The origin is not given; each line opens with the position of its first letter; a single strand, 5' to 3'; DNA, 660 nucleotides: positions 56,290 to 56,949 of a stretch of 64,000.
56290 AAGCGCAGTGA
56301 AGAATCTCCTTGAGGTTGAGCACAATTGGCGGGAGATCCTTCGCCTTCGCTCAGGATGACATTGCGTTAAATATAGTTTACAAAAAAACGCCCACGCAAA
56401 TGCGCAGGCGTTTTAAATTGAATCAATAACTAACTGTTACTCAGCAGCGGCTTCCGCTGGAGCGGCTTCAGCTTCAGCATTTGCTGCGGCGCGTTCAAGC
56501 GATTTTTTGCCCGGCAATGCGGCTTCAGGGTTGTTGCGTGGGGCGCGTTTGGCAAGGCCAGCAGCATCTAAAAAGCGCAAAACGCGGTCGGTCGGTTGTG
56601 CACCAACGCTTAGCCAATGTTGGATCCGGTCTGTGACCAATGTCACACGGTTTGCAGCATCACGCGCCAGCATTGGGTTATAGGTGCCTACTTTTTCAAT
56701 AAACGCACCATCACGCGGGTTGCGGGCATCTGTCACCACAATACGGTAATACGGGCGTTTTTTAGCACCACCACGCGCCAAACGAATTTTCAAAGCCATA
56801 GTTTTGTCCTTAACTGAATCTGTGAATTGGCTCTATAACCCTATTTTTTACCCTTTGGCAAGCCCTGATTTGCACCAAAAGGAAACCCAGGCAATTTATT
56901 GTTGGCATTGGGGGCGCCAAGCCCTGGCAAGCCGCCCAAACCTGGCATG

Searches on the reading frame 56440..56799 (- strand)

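Call 47: search_protein_families(library=pfam, proteins=[window:56440-56799:-], max_evalue=0.01)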
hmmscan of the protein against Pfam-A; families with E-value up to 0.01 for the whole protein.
window:56440-56799:- (120 aa): 1 family
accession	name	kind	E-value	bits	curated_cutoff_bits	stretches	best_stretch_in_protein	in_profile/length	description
PF00886.24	Ribosomal_S16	-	5.3e-28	97.2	27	1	9-70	1-62/62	Ribosomal protein S16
